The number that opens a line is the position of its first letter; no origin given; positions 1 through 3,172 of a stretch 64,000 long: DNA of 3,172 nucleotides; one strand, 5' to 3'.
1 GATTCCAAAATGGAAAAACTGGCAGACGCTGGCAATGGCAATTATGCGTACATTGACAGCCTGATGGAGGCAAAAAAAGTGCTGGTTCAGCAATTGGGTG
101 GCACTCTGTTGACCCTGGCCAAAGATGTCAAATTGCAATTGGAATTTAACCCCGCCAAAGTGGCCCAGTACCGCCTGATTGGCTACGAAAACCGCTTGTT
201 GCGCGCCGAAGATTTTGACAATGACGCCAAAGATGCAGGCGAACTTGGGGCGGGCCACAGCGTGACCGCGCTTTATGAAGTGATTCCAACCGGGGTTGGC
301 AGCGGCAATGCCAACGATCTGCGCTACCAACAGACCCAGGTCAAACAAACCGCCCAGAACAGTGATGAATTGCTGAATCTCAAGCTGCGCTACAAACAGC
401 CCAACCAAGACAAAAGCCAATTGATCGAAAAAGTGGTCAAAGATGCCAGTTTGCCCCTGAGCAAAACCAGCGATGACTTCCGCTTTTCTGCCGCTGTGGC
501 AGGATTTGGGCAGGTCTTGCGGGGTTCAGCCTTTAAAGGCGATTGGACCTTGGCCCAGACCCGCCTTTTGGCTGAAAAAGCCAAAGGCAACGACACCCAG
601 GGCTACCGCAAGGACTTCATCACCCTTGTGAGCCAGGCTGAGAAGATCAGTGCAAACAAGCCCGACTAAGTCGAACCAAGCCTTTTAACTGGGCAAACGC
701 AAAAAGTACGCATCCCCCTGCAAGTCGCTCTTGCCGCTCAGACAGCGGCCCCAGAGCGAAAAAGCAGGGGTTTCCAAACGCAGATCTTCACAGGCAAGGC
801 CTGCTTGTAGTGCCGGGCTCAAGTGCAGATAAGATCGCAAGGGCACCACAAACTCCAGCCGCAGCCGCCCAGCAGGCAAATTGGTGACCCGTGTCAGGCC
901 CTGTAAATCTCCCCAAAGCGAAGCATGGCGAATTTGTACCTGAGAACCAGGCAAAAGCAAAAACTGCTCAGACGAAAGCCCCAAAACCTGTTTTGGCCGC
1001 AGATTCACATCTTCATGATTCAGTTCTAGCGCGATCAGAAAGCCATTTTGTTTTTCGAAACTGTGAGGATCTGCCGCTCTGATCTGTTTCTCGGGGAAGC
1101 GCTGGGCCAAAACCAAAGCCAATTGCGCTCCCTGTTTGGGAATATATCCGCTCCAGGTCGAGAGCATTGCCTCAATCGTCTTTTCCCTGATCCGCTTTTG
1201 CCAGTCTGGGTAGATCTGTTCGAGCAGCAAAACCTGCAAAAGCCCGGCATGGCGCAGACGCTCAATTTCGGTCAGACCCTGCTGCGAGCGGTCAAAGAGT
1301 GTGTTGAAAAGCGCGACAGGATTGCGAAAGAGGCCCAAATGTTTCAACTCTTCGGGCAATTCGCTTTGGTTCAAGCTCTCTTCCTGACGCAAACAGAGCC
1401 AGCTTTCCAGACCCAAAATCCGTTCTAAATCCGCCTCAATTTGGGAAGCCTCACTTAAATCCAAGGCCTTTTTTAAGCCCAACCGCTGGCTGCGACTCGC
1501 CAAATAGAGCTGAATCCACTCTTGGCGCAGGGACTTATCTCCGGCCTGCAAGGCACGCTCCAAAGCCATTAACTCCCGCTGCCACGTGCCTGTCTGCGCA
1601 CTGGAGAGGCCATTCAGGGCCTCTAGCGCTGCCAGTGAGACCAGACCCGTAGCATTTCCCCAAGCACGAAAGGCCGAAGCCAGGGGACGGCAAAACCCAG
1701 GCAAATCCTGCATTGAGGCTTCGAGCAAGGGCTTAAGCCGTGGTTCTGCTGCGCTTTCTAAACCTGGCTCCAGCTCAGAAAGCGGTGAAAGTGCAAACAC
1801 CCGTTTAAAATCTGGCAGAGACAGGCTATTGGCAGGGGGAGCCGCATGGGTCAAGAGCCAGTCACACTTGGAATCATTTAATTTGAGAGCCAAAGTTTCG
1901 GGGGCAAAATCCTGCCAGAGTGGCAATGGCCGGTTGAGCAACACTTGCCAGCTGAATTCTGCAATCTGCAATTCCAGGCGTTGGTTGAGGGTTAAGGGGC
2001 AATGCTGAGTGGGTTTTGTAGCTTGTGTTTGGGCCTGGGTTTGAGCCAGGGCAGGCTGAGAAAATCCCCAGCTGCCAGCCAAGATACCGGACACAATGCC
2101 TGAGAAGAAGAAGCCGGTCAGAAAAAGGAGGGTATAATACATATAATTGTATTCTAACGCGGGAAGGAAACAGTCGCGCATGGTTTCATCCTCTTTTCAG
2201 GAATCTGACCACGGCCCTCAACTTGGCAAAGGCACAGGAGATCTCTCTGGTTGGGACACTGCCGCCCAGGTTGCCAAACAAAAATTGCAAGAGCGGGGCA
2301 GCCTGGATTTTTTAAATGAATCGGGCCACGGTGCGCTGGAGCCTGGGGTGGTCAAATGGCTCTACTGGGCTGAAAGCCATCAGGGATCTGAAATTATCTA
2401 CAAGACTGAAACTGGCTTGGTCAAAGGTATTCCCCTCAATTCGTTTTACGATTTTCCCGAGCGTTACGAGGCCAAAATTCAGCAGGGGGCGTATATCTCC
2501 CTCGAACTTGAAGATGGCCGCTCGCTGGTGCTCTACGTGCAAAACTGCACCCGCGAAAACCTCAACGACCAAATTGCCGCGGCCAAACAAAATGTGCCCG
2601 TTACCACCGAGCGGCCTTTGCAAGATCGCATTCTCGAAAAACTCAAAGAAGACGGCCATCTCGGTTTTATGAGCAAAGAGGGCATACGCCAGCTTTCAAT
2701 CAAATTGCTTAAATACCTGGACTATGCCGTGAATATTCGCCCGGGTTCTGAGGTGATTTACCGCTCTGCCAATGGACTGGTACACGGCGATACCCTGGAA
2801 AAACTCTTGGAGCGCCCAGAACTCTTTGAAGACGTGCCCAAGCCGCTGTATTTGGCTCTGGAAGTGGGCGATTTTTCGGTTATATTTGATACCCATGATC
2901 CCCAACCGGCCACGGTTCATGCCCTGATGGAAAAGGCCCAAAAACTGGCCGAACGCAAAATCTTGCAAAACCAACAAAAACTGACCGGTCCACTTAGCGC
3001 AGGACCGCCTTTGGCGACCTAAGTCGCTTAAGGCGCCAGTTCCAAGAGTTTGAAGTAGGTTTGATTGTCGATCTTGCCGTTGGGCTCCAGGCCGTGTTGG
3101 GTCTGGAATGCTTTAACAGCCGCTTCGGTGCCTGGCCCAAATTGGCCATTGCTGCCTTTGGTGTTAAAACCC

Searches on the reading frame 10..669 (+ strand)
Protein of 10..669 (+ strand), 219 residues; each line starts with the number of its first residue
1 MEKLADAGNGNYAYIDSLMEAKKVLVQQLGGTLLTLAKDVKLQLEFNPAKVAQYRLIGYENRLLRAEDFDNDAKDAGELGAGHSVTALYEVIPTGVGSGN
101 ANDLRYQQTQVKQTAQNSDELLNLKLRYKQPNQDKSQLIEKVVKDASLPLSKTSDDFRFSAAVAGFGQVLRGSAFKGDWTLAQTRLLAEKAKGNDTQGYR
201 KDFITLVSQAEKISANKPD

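Call 44: search_protein_families(library=pfam, proteins=[window:10-669:+], max_evalue=0.001)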
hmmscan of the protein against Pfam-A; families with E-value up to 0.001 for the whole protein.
window:10-669:+ (219 aa): 1 family
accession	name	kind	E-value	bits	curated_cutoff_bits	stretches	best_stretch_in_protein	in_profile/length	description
PF12034.13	YfbK_C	-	5.1e-75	252.1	25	1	31-212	1-183/184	Uncharacterized protein YfbK, C-terminal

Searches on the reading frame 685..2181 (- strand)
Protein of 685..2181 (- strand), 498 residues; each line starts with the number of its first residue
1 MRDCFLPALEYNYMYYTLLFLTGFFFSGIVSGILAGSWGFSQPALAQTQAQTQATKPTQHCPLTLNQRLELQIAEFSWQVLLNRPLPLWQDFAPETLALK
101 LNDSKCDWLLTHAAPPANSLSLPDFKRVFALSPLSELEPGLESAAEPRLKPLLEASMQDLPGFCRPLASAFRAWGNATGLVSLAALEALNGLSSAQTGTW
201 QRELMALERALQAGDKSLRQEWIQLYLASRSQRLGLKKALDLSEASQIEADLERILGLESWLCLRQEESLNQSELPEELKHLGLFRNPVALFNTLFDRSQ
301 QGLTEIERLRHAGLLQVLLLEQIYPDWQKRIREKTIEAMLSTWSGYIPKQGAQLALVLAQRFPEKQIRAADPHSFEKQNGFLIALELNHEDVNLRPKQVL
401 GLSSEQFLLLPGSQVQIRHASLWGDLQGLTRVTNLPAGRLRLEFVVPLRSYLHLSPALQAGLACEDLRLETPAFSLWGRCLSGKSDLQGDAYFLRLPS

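Call 3: search_protein_families(library=pfam, proteins=[window:685-2181:-], max_evalue=1)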
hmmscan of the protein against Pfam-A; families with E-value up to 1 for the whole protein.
window:685-2181:- (498 aa): 0 families

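Call 4: search_protein_families(library=ncbifam, proteins=[window:685-2181:-], max_evalue=1)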
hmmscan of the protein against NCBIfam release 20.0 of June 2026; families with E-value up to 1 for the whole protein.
window:685-2181:- (498 aa): 0 families

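Call 68: search_solved_structures(query=window:685-2181:-, max_evalue=10)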
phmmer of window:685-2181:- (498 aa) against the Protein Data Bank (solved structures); distinct sequences matched with E-value up to 10: 6.
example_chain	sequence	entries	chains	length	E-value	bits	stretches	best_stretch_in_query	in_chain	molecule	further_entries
2boo_A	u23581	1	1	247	0.54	12.2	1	139-215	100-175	URACIL-DNA GLYCOSYLASE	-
3ufm_A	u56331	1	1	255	0.57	12.1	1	139-215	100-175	Uracil-DNA glycosylase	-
5kbx_B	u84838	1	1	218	1.1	11.2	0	368-437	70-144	Osmolarity two-component system protein SSK1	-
5dly_A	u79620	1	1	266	1.6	10.6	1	223-297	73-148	plantazolicin methyltransferase BamL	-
4kvz_A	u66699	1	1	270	1.6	10.6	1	223-297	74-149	BamL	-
5dm0_A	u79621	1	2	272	1.7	10.6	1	223-297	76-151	plantazolicin methyltransferase BamL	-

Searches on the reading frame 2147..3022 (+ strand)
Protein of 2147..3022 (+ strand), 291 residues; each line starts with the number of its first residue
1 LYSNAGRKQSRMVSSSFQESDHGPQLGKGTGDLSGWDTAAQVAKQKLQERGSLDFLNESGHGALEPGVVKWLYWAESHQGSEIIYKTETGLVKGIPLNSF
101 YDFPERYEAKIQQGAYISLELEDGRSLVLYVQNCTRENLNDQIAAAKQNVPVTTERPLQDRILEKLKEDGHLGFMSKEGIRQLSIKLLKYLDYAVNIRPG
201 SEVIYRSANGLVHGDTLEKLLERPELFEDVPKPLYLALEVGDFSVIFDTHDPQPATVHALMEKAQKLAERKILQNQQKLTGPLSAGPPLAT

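Call 3: search_protein_families(library=pfam, proteins=[window:2147-3022:+], max_evalue=1)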
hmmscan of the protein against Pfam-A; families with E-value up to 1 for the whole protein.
window:2147-3022:+ (291 aa): 0 families

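Call 4: search_protein_families(library=ncbifam, proteins=[window:2147-3022:+], max_evalue=1)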
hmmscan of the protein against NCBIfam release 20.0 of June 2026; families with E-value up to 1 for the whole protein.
window:2147-3022:+ (291 aa): 0 families

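Call 67: search_solved_structures(query=window:2147-3022:+, max_evalue=10)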
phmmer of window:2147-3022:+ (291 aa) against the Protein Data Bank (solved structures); distinct sequences matched with E-value up to 10: 2.
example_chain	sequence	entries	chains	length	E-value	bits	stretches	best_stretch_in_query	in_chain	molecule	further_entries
2v71_A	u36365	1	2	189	0.88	12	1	94-149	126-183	NUCLEAR DISTRIBUTION PROTEIN NUDE-LIKE 1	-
9e71_BE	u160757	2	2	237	1.1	11.6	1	93-202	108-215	Small ribosomal subunit protein eS4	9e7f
